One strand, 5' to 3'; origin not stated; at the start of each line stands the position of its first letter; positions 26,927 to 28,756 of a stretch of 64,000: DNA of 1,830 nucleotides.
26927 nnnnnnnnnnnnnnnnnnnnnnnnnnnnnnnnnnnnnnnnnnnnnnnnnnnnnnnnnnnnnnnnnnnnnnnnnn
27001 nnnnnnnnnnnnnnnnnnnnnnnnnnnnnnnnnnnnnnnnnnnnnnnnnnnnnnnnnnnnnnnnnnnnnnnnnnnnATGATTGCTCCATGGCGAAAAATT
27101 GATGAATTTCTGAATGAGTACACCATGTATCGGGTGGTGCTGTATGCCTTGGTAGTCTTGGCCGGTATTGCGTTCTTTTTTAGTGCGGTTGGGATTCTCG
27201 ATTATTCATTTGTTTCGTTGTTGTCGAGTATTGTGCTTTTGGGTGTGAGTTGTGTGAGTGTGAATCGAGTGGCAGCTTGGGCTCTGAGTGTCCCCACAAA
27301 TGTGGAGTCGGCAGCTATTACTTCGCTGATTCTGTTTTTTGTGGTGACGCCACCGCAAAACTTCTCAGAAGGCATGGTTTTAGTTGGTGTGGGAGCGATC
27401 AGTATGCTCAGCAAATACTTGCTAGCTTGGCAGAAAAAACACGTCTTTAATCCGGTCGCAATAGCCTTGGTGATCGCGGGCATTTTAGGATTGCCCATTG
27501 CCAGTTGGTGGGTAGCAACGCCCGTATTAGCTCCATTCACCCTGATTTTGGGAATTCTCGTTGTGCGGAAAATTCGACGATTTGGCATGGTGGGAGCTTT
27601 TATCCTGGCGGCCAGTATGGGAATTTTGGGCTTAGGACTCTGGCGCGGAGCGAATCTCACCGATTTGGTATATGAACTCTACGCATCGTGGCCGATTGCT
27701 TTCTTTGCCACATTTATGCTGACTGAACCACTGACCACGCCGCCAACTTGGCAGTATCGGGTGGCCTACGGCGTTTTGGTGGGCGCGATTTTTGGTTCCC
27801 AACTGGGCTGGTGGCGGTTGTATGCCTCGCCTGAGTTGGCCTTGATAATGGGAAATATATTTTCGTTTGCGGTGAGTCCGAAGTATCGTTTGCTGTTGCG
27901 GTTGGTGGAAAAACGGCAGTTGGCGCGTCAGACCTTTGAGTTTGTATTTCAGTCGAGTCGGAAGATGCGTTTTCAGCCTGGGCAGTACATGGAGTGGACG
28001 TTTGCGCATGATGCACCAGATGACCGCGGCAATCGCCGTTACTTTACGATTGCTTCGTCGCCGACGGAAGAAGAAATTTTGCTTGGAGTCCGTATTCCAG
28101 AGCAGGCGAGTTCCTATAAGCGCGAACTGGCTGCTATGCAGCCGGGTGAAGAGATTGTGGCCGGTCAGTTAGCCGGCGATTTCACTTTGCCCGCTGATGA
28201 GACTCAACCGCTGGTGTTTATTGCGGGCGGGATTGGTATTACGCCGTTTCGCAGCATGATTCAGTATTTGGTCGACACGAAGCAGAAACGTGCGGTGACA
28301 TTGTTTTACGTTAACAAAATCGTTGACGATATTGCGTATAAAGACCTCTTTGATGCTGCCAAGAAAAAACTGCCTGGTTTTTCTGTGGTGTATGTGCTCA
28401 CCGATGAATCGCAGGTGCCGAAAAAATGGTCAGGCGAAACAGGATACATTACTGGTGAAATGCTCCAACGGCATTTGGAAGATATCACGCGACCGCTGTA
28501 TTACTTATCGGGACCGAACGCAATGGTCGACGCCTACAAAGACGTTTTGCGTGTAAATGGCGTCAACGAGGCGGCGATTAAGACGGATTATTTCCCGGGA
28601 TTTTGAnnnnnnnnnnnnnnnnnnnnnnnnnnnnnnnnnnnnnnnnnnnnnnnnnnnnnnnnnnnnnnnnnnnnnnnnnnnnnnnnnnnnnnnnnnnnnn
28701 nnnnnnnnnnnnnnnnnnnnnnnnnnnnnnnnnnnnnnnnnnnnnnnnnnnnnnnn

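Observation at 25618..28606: Extracytoplasmic flavinylation module: FMN-binding protein, ApbE flavin transferase, and an NqrB/RnfD-like membrane domain fused to an FNR-type NAD(P)H reductase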

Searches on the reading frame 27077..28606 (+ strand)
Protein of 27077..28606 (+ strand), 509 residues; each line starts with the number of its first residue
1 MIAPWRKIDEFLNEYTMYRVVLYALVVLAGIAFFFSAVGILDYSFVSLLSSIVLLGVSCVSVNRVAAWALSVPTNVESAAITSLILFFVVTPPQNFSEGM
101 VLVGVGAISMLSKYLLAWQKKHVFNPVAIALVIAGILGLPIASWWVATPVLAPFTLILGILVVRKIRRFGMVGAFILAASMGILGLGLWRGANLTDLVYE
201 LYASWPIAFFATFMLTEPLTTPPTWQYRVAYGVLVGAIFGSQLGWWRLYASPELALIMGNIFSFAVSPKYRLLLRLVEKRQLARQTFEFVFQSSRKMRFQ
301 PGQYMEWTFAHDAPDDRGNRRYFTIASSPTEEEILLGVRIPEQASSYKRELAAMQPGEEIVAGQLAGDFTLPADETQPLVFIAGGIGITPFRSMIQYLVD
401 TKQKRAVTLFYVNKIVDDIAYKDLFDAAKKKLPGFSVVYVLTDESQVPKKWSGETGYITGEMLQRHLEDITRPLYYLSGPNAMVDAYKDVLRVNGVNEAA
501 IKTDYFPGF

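Call 3: search_protein_families(library=pfam, proteins=[window:27077-28606:+], max_evalue=0.01)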
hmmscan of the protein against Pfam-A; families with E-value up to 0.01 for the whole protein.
window:27077-28606:+ (509 aa): 2 families
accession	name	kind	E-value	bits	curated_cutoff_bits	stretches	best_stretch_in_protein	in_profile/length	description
PF00175.26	NAD_binding_1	-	4.1e-22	79.3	22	1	381-488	1-108/109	Oxidoreductase NAD-binding domain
PF08030.17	NAD_binding_6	-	0.0033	17.9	22.2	1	379-414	4-44/156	Ferric reductase NAD binding domain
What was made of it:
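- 27881..28603 (+): Cytoplasmic FNR-type FAD/NAD(P)H reductase domain of C (aa 269-509). It includes R-Y-F-T (28034-28048, within RRYFT), GGIGITP (28226-28246) and the C-terminal DYFPGF. NAD_binding_1 scores E 4e-22 (call 3).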

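Call 4: search_protein_families(library=ncbifam, proteins=[window:27077-28606:+], max_evalue=0.01)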
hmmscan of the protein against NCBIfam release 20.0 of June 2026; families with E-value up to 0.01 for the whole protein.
window:27077-28606:+ (509 aa): 26 families (the best 25 are shown)
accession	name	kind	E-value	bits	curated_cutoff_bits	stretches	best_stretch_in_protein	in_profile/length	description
NF009805.0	PRK13289.1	equivalog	1.7e-25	89.8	432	1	295-506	181-392/399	NO-inducible flavohemoprotein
NF040810.1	BenC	equivalog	8.4e-25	87.6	430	1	278-504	111-328/333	benzoate 1,2-dioxygenase electron transfer component BenC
NF008822.0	PRK11872.1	equivalog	1.6e-22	80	402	1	293-505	131-334/341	anthranilate 1,2-dioxygenase electron transfer component AntC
NF005963.0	PRK08051.1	equivalog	1.3e-21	76.9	230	1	280-506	12-230/233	NAD(P)H-flavin reductase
NF045803.1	MethMoxFADbindMmoC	equivalog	2.1e-21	76.1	500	1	293-502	134-336/343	aromatic/alkene monooxygenase hydroxylase FAD-binding subunit MmoC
TIGR02160.1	PA_CoA_Oxy5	hypoth_equivalog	3.5e-20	72.1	420.8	1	286-506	20-241/352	1,2-phenylacetyl-CoA epoxidase subunit PaaE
TIGR01941.1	nqrF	equivalog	6.8e-18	64.8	295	1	324-506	210-403/405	NADH:ubiquinone reductase (Na(+)-transporting) subunit F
NF058606.1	GlBtMonoRdsGbcB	equivalog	2.3e-17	63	500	1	285-498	29-239/362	glycine betaine monooxygenase reductase subunit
NF007964.0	PRK10684.1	equivalog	3.3e-15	55.9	383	1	298-506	36-237/333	NADH oxidoreductase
NF052252.1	flav_redu_LuxG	exception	3.3e-12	46.1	340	1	282-491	11-213/232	flavin mononucleotide reductase LuxG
NF040830.1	sulfhyd_ShyC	equivalog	2.6e-11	43.2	600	1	294-423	34-155/288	NAD(P)-dependent hydrogenase/sulfhydrogenase 2 subunit gamma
NF006220.0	PRK08345.1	subfamily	1.3e-10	41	395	1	294-458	38-196/294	cytochrome-c3 hydrogenase subunit gamma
TIGR02911.1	sulfite_red_B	equivalog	4.3e-08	32.6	288.6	1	346-503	68-221/261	anaerobic sulfite reductase subunit AsrB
NF008178.0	PRK10926.1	equivalog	4.1e-07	29.5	390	1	297-436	29-166/248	ferredoxin--NADP(+) reductase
NF000799.0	PRK00054.1-4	equivalog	1.8e-06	27.2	314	1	274-490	7-205/258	dihydroorotate dehydrogenase electron transfer subunit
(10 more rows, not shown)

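Call 6: search_solved_structures(query=window:27077-28606:+, max_evalue=1, show_alignments=2)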
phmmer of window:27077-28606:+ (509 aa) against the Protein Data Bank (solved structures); distinct sequences matched with E-value up to 1: 126 (the best 60 are shown).
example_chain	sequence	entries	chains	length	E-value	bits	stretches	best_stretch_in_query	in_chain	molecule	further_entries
4wqm_A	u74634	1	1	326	7.4e-16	61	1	265-501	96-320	Toluene-4-monooxygenase electron transfer component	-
2r6h_A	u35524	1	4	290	8.1e-14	54.3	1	346-497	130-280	NADH:ubiquinone oxidoreductase, Na translocating, F subunit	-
2eix_A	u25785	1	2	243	1.3e-12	50.3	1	319-487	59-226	NADH-cytochrome b5 reductase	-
7qty_A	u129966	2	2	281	1.6e-11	46.7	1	348-507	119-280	Na(+)-translocating NADH-quinone reductase subunit F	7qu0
7qu3_A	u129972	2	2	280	3.3e-11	45.7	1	341-507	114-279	Na(+)-translocating NADH-quinone reductase subunit F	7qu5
4u9u_A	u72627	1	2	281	4.7e-11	45.2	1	341-508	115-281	Na(+)-translocating NADH-quinone reductase subunit F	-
8ad4_A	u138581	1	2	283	4.8e-11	45.2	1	341-508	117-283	Na(+)-translocating NADH-quinone reductase subunit F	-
4uaj_A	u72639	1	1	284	4.8e-11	45.2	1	341-508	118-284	Na(+)-translocating NADH-quinone reductase subunit F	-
7xk3_F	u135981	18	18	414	8.3e-11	44.4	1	341-508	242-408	Na(+)-translocating NADH-quinone reductase subunit F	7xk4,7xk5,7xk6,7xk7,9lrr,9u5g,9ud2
8a1t_F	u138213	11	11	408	1.1e-10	43.9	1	341-508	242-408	Na(+)-translocating NADH-quinone reductase subunit F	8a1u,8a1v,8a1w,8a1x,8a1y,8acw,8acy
8ad3_A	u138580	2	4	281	1.8e-10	43.3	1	341-504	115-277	Na(+)-translocating NADH-quinone reductase subunit F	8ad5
1krh_A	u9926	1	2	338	2.8e-10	42.7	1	286-500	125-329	Benzoate 1,2-Dioxygenase Reductase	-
5ogx_A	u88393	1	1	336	8.9e-10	41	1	271-448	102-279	Cytochrome P450 reductase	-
1tvc_A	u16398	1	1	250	1.7e-09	40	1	294-497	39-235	METHANE MONOOXYGENASE COMPONENT C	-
1qfj_A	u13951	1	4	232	1e-08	37.5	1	299-487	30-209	PROTEIN (FLAVIN REDUCTASE)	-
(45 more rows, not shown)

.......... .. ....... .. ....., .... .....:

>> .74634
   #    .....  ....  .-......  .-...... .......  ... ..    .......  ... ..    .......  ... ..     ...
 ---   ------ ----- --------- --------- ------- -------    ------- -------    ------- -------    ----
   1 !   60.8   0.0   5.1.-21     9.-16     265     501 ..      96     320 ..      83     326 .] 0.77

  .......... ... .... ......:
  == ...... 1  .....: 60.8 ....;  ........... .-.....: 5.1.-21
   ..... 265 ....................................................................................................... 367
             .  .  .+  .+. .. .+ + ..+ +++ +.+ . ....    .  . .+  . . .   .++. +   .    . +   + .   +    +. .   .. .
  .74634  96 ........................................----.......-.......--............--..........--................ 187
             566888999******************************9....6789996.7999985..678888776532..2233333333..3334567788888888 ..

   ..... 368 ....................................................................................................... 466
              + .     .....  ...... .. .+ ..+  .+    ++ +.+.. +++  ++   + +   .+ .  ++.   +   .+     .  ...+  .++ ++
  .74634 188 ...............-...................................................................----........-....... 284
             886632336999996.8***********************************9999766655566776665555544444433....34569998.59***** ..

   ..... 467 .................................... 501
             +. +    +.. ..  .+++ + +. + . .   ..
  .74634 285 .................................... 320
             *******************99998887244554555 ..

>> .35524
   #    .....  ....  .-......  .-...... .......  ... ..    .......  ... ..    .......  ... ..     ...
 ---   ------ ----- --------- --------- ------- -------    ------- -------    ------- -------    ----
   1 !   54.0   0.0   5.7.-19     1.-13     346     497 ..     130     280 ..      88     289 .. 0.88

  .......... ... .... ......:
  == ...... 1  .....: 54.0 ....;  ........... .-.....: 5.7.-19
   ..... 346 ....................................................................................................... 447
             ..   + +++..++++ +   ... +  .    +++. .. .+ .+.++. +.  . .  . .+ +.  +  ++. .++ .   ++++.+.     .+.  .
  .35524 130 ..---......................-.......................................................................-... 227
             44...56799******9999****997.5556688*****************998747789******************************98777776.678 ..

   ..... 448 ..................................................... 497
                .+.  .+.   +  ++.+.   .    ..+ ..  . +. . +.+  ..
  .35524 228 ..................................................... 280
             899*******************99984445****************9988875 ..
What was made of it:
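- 27881..28603 (+): By sequence it matches T4moF, NqrF and BenC-type reductases (calls 4, 6).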

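Call 7: find_homologous_proteins(query=window:27077-28606:+, max_evalue=0.00001)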
Query window:27077-28606:+ (509 aa): 7519 proteins with E <= 0.00001 among 8000 candidates; the best 120 are listed.
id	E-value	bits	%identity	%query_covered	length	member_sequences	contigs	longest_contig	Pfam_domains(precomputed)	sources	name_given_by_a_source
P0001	8.1e-214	729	65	99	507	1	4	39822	PF00175.27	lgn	-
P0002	3.8e-204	697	61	99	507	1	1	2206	PF00175.27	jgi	-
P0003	6.1e-204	696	61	99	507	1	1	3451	PF00175.27,PF08030.18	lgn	-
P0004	2.3e-195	668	61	99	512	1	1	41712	PF00175.27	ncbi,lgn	-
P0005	2.1e-183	629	100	55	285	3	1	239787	PF00175.27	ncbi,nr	ncbi:FAD-dependent oxidoreductase [Candidatus Woesebacteria bacterium]|nr:FAD-dependent oxidoreducta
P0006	2.6e-166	572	53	99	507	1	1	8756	PF00175.27,PF03116.21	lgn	-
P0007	7.7e-165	567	50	100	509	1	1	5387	PF00175.27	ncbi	-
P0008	8.1e-165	567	51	99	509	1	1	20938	PF00175.27,PF03116.21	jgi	jgi:glycine betaine catabolism B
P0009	1.1e-164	567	51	99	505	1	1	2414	PF00175.27,PF03116.21,PF08030.18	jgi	jgi:ferredoxin-NADP reductase/Na+-transporting NADH:ubiquinone oxidoreductase subunit NqrB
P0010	2.7e-164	566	52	100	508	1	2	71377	PF00175.27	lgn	-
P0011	2.5e-163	562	50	99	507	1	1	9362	PF00175.27,PF03116.21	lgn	-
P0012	3.0e-162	559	52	99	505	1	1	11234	PF00175.27,PF03116.21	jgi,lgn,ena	-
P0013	4.0e-162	558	54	99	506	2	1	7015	PF00175.27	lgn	-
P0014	7.7e-162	558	52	99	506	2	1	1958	PF00175.27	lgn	-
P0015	1.4e-161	557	52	99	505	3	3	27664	PF00175.27,PF03116.21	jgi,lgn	-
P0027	2.5e-157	543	49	99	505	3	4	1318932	PF00175.27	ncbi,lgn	-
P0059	8.2e-153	528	49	99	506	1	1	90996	PF00175.27,PF03116.21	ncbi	ncbi:MAG: RnfABCDGE type electron transport complex subunit D [Chloroflexota bacterium]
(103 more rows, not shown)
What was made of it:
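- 27077..28606 (+): Gene C: a 509-aa fusion protein, the NqrB/RnfD-like + FNR subunit of the NQR/RNF-like system. Full-length homologs of about 505 aa share 46-65% identity (call 7).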

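Call 21: find_encoding_contigs(protein=P0001, flank=7000, max_places=2)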
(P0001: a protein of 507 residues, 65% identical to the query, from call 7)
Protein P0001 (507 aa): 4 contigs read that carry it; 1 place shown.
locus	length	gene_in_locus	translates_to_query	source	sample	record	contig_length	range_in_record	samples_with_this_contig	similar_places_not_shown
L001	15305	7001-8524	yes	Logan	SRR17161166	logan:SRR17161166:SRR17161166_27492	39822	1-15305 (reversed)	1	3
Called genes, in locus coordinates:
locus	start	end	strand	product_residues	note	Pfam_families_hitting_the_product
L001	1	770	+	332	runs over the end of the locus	PF04480:DUF559 (weak), PF18741:MTES_1575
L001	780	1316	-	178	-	PF13420:Acetyltransf_4, PF00583:Acetyltransf_1, PF13673:Acetyltransf_10, PF13508:Acetyltransf_7, PF08445:FR47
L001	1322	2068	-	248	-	PF04909:Amidohydro_2 (weak)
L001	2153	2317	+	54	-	-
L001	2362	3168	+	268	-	PF04402:SIMPL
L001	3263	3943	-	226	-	PF04203:Sortase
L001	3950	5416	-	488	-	PF07495:Y_Y_Y (faint), PF00801:PKD (weak), PF18911:PKD_4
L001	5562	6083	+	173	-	-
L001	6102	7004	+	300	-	PF02424:ApbE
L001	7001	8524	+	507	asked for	PF00175:NAD_binding_1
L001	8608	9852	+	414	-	PF25954:Beta-barrel_RND_2 (weak), PF25990:Beta-barrel_YknX, PF26002:Beta-barrel_AprE (weak), PF25967:RND-MFP_C, PF25975:CzcB_C (weak), PF25989:YknX_C (weak)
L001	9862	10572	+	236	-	PF02463:SMC_N (faint), PF00005:ABC_tran, PF13304:AAA_21 (faint)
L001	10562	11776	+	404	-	PF12704:MacB_PCD, PF02687:FtsX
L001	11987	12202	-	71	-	-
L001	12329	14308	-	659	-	PF00999:Na_H_Exchanger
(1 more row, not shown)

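Call 22: find_encoding_contigs(protein=P0059, flank=7000, max_places=1)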
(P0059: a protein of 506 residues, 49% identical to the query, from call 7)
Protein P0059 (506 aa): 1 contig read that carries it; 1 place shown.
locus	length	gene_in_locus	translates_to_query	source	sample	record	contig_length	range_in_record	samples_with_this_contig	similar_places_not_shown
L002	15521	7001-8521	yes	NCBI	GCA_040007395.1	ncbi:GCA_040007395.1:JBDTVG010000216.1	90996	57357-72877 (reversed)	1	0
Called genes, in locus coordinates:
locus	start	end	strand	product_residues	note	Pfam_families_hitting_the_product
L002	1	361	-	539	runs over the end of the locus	PF07905:PucR, PF02954:HTH_8 (faint), PF17853:GGDEF_2, PF13556:HTH_30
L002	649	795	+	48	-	PF04964:Flp_Fap (weak)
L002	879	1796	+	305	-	PF13489:Methyltransf_23, PF01209:Ubie_methyltran, PF13847:Methyltransf_31, PF08241:Methyltransf_11, PF08242:Methyltransf_12, PF13649:Methyltransf_25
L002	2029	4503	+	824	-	PF00521:DNA_topoisoIV, PF03989:DNA_gyraseA_C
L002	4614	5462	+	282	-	PF00581:Rhodanese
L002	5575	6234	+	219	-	PF04205:FMN_bind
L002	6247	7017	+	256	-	PF02424:ApbE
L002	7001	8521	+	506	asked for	PF03116:NQR2_RnfD_RnfE, PF00175:NAD_binding_1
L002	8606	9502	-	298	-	PF04542:Sigma70_r2, PF22029:PhyR_sigma2, PF08281:Sigma70_r4_2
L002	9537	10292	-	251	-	PF00106:adh_short, PF05368:NmrA (weak), PF08659:KR, PF01370:Epimerase (weak), PF13460:NAD_binding_10, PF13561:adh_short_C2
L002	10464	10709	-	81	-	-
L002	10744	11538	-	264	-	PF01553:Acyltransferase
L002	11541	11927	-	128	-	-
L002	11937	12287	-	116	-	PF18916:Lycopene_cyc (weak)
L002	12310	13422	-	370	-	PF00535:Glycos_transf_2, PF10111:Glyco_tranf_2_2 (weak), PF13641:Glyco_tranf_2_3, PF13506:Glyco_transf_21, PF13632:Glyco_trans_2_3 (weak)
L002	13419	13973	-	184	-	PF09858:DUF2085 (weak)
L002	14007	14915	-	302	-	PF00494:SQS_PSY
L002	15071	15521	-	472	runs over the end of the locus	PF01266:DAO (faint), PF13450:NAD_binding_8, PF01593:Amino_oxidase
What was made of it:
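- On FMN_bind domain (PF04205), NqrC/RnfG-type acceptor: The subtype-I partner of L002 carries PF04205 (call 22).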

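Call 23: find_encoding_contigs(protein=P0027, flank=7000, max_places=1)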
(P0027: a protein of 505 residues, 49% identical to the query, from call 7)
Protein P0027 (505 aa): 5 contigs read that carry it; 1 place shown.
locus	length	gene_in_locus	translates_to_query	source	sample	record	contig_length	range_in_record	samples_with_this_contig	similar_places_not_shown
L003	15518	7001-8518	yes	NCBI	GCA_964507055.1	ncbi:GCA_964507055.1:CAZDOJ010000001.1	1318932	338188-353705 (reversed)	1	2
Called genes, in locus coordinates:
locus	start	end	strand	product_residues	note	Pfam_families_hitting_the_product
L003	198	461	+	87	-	PF01222:ERG4_ERG24 (weak), PF04191:PEMT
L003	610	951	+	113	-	PF08818:DUF1801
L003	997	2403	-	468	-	PF07690:MFS_1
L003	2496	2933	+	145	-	PF22381:Staph_reg_Sar_Rot, PF12802:MarR_2, PF01047:MarR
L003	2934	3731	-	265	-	-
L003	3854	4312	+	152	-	-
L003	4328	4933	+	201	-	PF01327:Pep_deformylase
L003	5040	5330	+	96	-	-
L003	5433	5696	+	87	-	PF12674:Zn_ribbon_2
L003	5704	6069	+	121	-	PF06262:Zincin_1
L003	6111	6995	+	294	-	PF02424:ApbE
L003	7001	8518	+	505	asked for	PF00175:NAD_binding_1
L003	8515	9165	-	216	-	PF01863:YgjP-like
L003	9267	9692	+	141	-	PF12802:MarR_2, PF01047:MarR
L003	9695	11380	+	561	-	PF00083:Sugar_tr, PF06609:TRI12, PF07690:MFS_1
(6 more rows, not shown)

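Call 24: find_related_loci(query=A2, collection=genome_contigs, flank=6000)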
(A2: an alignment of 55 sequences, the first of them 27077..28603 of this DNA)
Query A2 (509 aa) in genome_contigs; peptide patterns used: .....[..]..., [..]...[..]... (x = any residue, [..] = any of these).
600 stretches matched a pattern (row limit reached: there are more); 439 encode a relative of the query (tblastn E <= 1e-3); the best 80 are kept; 80 distinct loci.
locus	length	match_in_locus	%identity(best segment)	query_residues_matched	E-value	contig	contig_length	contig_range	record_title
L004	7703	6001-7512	47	6-509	2e-153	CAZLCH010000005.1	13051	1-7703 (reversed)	MAG TPA_asm: uncultured Gammaproteobacteria bacterium isolate SRP173033_co3_113 genome assembly, contig: NODE_6316_lengt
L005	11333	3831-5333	50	8-509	3e-152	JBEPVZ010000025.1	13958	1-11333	MAG: Candidatus Daviesbacteria bacterium isolate 22E.vamb.044 NODE_3802_length_13958_cov_6.964900, whole genome shotgun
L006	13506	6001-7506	47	6-508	6e-151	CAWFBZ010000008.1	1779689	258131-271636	MAG: uncultured Chloroflexia bacterium isolate MFD02416.bin.2.106 genome assembly, contig: contig_15582, whole genome sh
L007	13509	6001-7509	48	6-509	8e-150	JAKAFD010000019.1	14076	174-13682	MAG: bacterium isolate WY1.bin77 NODE_6724_length_14076_cov_3.143093, whole genome shotgun sequence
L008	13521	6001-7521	46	6-509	2e-149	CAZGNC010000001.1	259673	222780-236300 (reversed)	MAG TPA_asm: uncultured Candidatus Saccharibacteria bacterium isolate SRP292972_co1_17 genome assembly, contig: NODE_62_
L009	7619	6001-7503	49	8-509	2e-149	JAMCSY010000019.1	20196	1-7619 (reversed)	MAG: Patescibacteria group bacterium isolate FK_Sedi_A_Bin.193 NODE_6037_length_20196_cov_13.1712, whole genome shotgun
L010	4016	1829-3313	46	1-509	2e-153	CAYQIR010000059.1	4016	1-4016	MAG TPA_asm: uncultured Candidatus Saccharibacteria bacterium isolate binchicken_co38_1169 genome assembly, contig: NODE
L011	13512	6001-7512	49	8-509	1e-148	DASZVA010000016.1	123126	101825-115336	MAG TPA_asm: Candidatus Peribacteraceae bacterium isolate SMAG_U6119 k141_573465, whole genome shotgun sequence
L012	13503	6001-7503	46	6-508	4e-146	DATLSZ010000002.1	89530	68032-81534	MAG TPA_asm: Candidatus Acidiferrales bacterium isolate SMAG_U13943 k141_94805, whole genome shotgun sequence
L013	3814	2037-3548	48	8-509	1e-150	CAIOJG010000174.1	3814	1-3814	MAG: Candidatus Magasanikbacteria bacterium isolate AM_bin-3693 genome assembly, contig: bin-3693:174/190, whole genome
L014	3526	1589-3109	47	7-508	3e-151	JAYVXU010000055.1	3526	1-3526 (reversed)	MAG: Candidatus Adlerbacteria bacterium isolate GL85_DN_metabinner_15 GL85_DN_metabinner_15_54, whole genome shotgun seq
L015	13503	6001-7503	48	8-509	4e-145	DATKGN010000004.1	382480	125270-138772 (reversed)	MAG TPA_asm: Patescibacteria group bacterium isolate SMAG_U14552 k141_31954, whole genome shotgun sequence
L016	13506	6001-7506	47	6-508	4e-143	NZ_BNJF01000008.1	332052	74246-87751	Ktedonospora formicarum strain SOSP1-1 sequence08, whole genome shotgun sequence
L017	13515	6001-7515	46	7-509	6e-149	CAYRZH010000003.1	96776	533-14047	MAG TPA_asm: uncultured Candidatus Saccharibacteria bacterium isolate binchicken_co16_374 genome assembly, contig: NODE_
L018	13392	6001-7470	46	8-509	4e-142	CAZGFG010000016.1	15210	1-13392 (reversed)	MAG TPA_asm: uncultured Gammaproteobacteria bacterium isolate binchicken_co125_1135 genome assembly, contig: NODE_7891_l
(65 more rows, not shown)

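Call 34: predict_structure(alignment_id=A2)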
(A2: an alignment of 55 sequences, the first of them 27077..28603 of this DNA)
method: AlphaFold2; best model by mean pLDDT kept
length: 509 residues; sequences in the alignment: 55
mean_pLDDT: 91.7   pTM: 0.85
mean pLDDT of the five models: 91.7, 90.8, 90.7, 90.5, 90.2
residues with pLDDT >= 90: 382; 70-90: 116; 50-70: 7; < 50: 4
segments of 3 or more residues with pLDDT < 50: none
pLDDT, mean of each block of 10 residues (from residue 1): 75 87 97 98 97 98 93 86 97 96 96 80 86 90 91 94 92 95 92 88 81 90 91 95 78 93 88 95 96 92 91 81 94 95 91 95 89 95 95 98 96 96 96 96 94 95 96 95 92 96 73
secondary structure, 60 per line:
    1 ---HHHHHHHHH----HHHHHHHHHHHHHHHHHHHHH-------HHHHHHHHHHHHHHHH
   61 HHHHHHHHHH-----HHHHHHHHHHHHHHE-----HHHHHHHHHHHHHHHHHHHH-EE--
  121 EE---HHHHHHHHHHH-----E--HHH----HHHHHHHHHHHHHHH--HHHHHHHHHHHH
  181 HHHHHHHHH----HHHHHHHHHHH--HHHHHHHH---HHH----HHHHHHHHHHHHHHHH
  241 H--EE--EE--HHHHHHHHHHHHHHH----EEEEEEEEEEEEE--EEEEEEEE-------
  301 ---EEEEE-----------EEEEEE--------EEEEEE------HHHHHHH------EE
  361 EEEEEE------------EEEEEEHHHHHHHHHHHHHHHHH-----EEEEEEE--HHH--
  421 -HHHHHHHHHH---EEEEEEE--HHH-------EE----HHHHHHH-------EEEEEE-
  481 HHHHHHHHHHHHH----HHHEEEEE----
elements in order: H4-12 H17-37 H45-70 H76-89 H96-115 H126-136 H152-166 H169-189 H194-204 H207-214 H225-241 H252-266 E271-283 E286-293 E304-308 E320-325 E334-339 H346-352 E359-366 E379-384 H385-401 E407-413 H422-431 E435-441 H460-466 E474-479 H481-493 E501-505
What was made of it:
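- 27077..28606 (+): The AF2 model has pLDDT 91.7 and pTM 0.85 (call 34).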
